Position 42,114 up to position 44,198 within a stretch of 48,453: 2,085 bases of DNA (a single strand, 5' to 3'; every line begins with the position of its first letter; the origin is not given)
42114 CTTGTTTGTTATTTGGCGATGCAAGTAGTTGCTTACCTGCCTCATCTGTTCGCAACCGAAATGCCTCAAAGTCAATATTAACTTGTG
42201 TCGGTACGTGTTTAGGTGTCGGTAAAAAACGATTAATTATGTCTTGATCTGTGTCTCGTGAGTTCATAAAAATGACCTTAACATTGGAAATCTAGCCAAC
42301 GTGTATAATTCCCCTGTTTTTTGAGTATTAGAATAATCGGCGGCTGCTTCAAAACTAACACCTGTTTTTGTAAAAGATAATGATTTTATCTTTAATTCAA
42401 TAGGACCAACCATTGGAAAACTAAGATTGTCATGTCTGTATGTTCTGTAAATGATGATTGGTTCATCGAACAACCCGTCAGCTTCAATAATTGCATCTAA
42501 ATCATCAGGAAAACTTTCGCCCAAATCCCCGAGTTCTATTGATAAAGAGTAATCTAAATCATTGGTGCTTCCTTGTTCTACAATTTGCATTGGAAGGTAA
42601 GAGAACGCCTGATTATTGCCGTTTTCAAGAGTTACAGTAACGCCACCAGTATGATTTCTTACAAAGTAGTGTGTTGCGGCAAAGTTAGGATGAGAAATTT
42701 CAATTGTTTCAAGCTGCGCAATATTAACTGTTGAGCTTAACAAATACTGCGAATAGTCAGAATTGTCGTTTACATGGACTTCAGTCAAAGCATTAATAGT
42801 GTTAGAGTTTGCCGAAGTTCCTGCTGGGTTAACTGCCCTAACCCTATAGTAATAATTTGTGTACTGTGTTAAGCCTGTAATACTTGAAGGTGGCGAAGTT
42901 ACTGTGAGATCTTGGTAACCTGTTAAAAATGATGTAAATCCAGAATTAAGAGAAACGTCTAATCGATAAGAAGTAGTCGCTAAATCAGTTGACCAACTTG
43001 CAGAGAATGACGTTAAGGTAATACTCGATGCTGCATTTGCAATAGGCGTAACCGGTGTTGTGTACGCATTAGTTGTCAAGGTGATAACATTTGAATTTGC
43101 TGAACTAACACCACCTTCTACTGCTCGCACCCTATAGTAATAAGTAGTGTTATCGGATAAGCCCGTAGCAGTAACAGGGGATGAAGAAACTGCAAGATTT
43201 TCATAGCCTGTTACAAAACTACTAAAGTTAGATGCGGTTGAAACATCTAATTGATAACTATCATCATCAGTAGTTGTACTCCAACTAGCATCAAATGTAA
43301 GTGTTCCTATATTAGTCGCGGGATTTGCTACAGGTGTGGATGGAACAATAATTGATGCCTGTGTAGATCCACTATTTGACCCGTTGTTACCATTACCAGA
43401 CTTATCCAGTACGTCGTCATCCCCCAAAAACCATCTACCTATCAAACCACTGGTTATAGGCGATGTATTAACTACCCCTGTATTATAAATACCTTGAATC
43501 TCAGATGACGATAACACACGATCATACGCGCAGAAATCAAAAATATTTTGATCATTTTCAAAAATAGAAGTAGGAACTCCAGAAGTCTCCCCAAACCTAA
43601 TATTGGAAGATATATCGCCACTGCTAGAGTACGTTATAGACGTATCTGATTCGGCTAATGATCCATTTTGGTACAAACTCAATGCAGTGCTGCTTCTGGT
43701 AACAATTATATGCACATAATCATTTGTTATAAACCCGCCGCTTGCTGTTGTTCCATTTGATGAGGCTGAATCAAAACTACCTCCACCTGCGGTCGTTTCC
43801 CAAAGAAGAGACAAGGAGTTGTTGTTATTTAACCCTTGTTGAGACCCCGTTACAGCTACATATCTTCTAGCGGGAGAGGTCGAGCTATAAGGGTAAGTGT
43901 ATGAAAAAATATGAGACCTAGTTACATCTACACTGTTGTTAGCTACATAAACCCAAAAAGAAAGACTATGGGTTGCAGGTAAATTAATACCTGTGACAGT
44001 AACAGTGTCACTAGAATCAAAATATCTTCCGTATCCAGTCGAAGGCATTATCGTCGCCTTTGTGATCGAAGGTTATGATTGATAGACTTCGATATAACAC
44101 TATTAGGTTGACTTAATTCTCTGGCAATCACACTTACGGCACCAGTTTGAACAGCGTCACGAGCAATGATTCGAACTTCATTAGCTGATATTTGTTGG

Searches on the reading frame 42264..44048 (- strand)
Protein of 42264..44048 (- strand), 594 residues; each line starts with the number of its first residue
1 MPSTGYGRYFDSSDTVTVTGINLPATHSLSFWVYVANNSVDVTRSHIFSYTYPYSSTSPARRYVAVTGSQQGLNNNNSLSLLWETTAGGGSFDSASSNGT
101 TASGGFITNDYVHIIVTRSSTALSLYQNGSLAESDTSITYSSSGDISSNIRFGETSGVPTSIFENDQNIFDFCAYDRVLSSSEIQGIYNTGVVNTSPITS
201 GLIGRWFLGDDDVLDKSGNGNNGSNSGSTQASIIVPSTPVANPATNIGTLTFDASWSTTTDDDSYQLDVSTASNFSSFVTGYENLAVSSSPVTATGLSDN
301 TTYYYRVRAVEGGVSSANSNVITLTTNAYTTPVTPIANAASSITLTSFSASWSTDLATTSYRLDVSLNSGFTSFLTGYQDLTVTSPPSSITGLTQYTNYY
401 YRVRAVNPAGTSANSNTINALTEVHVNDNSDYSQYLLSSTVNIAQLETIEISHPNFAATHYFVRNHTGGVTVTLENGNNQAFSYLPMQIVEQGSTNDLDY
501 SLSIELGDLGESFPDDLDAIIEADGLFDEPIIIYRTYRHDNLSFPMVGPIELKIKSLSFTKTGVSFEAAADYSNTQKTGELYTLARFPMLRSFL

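Call 8: search_protein_families(library=pfam, proteins=[window:42264-44048:-])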
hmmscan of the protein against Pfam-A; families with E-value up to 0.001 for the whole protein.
window:42264-44048:- (594 aa): 5 families
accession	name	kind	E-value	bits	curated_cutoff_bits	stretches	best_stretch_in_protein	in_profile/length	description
PF00041.27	fn3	-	3.2e-10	40.5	25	2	340-418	8-81/84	Fibronectin type III domain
PF08875.16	DUF1833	-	3.1e-08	33.8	21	1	436-568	6-135/150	Domain of unknown function (DUF1833)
PF13385.13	Laminin_G_3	-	6.4e-08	33.3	27.6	1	12-185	3-151/151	Concanavalin A-like lectin/glucanases superfamily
PF16656.11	Pur_ac_phosph_N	-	1.3e-07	32.5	30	1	254-319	17-86/93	Purple acid Phosphatase, N-terminal domain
PF16655.11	PhoD_N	-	2e-06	28.7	30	0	261-316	26-83/90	PhoD-like phosphatase, N-terminal domain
